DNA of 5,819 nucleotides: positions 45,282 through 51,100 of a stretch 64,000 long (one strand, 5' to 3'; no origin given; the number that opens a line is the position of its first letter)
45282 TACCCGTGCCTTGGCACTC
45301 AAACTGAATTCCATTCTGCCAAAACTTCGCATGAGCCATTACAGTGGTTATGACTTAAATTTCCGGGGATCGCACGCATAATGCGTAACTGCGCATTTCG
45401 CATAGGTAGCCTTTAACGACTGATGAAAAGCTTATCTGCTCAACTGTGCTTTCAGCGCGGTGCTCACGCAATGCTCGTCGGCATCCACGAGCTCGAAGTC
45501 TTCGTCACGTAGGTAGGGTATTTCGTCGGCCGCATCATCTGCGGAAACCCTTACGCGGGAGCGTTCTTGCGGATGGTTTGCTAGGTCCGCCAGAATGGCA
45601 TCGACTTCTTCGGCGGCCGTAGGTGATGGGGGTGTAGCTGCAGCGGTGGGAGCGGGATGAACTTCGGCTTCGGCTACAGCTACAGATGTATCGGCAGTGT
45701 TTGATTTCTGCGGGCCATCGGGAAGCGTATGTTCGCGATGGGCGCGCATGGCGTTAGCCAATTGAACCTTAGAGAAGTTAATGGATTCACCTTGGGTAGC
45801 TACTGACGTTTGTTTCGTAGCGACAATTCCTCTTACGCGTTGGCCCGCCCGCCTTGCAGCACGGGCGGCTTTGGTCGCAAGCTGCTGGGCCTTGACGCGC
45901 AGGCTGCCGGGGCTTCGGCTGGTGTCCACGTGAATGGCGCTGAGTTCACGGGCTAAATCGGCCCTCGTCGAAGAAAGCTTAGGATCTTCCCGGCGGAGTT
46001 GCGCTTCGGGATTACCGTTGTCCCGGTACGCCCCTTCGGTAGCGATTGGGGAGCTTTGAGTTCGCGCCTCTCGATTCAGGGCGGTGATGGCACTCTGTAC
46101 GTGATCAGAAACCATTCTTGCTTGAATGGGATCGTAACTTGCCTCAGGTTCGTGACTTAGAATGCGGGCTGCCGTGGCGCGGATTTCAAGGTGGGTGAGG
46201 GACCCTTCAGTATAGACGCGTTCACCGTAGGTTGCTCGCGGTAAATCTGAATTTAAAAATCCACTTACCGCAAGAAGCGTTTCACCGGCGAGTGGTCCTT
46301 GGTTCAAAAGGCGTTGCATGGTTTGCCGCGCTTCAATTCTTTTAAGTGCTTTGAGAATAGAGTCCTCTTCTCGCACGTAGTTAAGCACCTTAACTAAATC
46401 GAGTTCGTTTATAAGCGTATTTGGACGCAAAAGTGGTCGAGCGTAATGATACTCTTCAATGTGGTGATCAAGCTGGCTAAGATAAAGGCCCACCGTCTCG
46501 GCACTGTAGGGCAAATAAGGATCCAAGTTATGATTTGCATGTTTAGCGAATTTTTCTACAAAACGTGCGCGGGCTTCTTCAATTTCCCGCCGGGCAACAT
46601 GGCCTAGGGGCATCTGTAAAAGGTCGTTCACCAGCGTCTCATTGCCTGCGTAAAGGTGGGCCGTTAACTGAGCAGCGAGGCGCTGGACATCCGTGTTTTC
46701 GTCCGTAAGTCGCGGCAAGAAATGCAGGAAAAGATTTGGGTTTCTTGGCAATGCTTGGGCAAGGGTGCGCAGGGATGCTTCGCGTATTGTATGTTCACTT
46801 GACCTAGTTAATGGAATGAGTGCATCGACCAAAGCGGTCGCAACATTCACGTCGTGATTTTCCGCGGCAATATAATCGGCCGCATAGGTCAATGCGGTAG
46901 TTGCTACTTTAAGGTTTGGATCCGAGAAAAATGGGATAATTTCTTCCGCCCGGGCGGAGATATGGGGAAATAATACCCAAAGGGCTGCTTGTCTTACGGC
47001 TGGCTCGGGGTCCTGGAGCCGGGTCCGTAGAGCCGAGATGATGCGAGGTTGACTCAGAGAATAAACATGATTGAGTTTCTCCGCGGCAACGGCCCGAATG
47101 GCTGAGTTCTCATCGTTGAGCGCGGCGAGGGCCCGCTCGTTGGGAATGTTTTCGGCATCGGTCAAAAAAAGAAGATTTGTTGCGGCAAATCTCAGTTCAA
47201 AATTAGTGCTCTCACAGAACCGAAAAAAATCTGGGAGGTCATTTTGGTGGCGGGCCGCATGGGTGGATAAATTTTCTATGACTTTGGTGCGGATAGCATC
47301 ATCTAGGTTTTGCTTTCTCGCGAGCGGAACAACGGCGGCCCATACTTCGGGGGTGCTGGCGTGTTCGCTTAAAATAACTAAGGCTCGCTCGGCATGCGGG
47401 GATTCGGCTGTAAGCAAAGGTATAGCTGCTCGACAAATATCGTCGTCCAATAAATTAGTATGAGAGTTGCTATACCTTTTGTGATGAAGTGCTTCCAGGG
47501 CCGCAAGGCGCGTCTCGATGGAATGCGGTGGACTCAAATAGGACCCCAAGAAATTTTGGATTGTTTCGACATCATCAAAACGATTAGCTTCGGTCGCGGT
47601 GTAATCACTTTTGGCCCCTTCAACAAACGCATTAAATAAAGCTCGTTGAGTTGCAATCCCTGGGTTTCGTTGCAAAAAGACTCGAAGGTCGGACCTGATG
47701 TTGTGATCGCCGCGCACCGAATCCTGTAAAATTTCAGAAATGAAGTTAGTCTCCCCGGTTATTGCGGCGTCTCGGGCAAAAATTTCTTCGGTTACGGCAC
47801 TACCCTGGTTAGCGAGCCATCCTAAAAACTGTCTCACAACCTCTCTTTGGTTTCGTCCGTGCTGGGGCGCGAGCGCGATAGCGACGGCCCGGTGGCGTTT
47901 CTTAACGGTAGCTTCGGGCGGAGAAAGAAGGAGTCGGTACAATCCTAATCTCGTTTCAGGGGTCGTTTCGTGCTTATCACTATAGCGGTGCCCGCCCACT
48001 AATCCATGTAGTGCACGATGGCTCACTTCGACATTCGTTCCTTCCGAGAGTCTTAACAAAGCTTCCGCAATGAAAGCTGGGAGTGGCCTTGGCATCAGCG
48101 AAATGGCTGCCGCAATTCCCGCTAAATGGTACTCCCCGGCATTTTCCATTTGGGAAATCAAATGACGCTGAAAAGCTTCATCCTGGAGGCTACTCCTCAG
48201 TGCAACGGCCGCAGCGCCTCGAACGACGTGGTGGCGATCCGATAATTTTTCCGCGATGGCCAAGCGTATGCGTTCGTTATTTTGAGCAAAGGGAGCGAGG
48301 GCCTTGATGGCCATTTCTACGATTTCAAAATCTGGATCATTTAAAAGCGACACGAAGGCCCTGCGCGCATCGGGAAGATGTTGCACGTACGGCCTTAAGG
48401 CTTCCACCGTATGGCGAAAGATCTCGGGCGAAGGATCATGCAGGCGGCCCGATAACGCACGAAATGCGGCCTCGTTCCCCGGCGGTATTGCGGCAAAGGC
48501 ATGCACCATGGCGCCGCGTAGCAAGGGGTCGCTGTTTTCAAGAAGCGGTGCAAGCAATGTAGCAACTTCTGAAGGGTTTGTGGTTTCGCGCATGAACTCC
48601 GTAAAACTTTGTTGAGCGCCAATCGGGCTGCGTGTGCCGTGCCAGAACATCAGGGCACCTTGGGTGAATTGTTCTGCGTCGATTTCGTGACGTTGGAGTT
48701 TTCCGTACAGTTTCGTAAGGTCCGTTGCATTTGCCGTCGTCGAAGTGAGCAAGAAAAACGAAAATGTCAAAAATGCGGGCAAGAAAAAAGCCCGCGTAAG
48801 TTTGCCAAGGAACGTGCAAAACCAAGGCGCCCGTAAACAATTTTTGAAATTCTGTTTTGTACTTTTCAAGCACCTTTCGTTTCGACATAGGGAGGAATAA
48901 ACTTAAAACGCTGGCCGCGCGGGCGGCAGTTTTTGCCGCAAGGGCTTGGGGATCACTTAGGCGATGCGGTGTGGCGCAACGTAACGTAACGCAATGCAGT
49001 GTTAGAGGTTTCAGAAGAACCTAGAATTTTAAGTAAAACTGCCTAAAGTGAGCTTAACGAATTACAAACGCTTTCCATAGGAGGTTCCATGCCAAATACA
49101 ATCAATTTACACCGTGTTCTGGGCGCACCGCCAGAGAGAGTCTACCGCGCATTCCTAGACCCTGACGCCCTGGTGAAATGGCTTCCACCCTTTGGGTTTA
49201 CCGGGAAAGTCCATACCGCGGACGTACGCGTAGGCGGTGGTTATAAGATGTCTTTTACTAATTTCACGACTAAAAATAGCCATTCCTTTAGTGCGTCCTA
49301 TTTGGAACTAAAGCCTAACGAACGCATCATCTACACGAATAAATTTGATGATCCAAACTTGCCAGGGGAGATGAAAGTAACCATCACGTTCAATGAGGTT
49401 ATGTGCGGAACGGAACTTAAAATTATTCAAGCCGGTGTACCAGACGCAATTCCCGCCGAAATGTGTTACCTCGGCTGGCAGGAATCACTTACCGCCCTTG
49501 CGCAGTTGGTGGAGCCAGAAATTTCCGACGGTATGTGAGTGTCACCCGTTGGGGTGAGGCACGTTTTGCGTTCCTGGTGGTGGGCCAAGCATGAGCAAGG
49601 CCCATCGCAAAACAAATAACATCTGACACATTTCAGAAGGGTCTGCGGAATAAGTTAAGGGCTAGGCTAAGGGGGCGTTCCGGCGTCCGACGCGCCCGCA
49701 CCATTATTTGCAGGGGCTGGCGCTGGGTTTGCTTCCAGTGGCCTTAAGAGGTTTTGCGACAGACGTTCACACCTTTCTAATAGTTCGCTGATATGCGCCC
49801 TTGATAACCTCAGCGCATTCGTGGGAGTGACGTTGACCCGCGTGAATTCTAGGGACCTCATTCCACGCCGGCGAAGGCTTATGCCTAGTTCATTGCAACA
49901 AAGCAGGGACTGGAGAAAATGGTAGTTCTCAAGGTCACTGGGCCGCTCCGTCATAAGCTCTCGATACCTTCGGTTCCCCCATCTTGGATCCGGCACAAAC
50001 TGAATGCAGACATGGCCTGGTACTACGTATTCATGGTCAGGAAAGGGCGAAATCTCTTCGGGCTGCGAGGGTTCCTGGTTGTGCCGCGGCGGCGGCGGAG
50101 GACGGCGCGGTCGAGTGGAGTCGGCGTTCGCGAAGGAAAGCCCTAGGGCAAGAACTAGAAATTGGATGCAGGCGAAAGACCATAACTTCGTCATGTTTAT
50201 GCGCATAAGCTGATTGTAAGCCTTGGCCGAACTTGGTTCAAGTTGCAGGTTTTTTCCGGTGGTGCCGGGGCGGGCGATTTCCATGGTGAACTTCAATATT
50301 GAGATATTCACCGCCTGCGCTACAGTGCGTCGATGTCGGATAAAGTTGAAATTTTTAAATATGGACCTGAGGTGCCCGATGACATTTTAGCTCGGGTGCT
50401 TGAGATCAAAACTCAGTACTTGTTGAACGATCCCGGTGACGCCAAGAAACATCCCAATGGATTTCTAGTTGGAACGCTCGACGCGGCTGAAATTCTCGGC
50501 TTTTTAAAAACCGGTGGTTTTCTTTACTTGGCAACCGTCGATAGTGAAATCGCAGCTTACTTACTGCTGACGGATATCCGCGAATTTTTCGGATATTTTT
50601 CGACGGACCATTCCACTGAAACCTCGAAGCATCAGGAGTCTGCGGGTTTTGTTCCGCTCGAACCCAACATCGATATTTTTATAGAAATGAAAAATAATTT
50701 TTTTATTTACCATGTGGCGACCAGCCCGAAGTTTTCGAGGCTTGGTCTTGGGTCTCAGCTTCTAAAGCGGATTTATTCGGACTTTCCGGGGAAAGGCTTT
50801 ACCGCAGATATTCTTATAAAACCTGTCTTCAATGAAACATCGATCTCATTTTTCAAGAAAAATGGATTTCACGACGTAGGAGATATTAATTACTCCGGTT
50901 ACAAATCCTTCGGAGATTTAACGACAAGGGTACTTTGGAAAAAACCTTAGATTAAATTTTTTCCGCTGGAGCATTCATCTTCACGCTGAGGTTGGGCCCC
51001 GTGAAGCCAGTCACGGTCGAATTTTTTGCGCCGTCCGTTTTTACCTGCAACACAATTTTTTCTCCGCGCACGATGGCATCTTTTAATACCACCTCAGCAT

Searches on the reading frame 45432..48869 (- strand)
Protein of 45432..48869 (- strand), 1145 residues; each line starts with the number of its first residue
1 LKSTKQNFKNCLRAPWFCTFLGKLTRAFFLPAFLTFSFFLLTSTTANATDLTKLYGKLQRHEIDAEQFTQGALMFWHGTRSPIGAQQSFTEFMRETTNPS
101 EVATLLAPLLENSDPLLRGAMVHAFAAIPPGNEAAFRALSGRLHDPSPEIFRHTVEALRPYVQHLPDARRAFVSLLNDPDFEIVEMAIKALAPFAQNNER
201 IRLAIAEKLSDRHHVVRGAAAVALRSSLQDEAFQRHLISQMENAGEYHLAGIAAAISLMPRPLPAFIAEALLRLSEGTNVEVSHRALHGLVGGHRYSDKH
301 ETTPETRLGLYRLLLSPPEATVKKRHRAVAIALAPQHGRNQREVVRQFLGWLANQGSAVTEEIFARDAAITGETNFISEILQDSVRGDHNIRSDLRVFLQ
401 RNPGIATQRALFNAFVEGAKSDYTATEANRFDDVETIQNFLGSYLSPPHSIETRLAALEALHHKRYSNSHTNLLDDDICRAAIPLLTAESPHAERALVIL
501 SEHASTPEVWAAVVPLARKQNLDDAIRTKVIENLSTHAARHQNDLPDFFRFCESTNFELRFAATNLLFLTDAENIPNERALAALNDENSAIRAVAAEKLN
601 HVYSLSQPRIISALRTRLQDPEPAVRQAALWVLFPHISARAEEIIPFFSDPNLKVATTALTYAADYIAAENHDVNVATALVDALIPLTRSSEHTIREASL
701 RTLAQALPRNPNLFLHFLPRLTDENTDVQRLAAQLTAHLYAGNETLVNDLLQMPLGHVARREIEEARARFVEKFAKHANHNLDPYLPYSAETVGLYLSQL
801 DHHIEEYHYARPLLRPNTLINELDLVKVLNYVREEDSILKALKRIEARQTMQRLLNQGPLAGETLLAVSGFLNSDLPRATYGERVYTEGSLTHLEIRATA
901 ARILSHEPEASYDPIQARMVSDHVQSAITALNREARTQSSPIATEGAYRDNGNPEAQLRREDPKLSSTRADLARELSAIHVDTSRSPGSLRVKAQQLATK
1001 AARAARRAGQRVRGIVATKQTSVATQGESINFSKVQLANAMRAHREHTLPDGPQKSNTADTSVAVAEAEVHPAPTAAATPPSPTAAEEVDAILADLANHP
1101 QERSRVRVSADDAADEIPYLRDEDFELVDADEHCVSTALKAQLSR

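Call 10: search_protein_families(library=pfam, proteins=[window:45432-48869:-], max_evalue=0.01)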
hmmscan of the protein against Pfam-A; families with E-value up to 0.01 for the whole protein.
window:45432-48869:- (1145 aa): 10 families
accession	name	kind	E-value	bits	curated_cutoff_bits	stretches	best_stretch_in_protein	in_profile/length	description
PF13646.12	HEAT_2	-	3.6e-20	72.5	27.7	3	580-633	4-55/88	HEAT repeats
PF02985.28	HEAT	-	3.5e-15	55.1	23.5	0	610-633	1-24/31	HEAT repeat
PF13513.12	HEAT_EZ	-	1.7e-09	38.4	27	1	589-633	6-52/55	HEAT-like repeat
PF12717.13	Cnd1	-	5.9e-06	26.9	26.4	0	610-685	22-105/162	non-SMC mitotic condensation complex subunit 1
PF20168.4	PDS5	-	0.00055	18.3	27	0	584-631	293-343/1053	Sister chromatid cohesion protein PDS5 protein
PF14663.11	RasGEF_N_2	-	0.0011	19.7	27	0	172-205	10-43/108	Rapamycin-insensitive companion of mTOR RasGEF_N domain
PF00514.29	Arm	-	0.0013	19.2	20.6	0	171-191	16-36/41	Armadillo/beta-catenin-like repeat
PF01602.26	Adaptin_N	-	0.0013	17.9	37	0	673-739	259-329/524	Adaptin N terminal region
PF21581.3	SCD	-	0.0029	18.3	27.5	0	583-614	38-67/75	Stromalin conservative domain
PF22928.2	INTS1_R4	-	0.0053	17.1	27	0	674-730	28-88/102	Integrator complex subunit 1, R4 domain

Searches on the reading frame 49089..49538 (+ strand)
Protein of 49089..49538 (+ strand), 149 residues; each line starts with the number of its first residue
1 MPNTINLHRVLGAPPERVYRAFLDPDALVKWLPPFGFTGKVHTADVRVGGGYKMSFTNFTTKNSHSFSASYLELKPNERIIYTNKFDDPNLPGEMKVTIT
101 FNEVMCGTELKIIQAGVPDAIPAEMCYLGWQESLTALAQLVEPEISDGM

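Call 10: search_protein_families(library=pfam, proteins=[window:49089-49538:+], max_evalue=0.01)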
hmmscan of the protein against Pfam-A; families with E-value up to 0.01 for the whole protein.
window:49089-49538:+ (149 aa): 2 families
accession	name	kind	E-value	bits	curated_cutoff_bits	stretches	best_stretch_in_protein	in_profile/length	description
PF08327.17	AHSA1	-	1.3e-31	109.9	22.1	1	13-142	2-125/125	Activator of Hsp90 ATPase homolog 1-like protein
PF10604.15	Polyketide_cyc2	-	0.0015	19.3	27.4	1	9-107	8-99/142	Polyketide cyclase / dehydrase and lipid transport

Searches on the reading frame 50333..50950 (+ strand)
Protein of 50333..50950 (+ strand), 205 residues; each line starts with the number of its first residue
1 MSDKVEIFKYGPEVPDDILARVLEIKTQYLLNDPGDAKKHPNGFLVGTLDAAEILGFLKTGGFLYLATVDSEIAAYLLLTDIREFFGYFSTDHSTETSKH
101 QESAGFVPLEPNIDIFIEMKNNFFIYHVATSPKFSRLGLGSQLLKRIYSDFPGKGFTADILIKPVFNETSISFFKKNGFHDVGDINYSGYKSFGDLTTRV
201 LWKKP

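Call 10: search_protein_families(library=pfam, proteins=[window:50333-50950:+], max_evalue=0.01)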
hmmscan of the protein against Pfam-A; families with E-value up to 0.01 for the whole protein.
window:50333-50950:+ (205 aa): 4 families
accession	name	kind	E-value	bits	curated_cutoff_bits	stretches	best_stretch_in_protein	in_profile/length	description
PF00583.31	Acetyltransf_1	-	3.2e-07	31.1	20.7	1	102-179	43-116/116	Acetyltransferase (GNAT) family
PF13508.13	Acetyltransf_7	-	4.3e-06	27.4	27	1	105-180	16-83/84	Acetyltransferase (GNAT) domain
PF08445.16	FR47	-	2.1e-05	24.9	22.1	1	124-181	23-79/86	FR47-like protein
PF13673.13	Acetyltransf_10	-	0.00012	22.5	23.6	1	116-185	45-113/128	Acetyltransferase (GNAT) domain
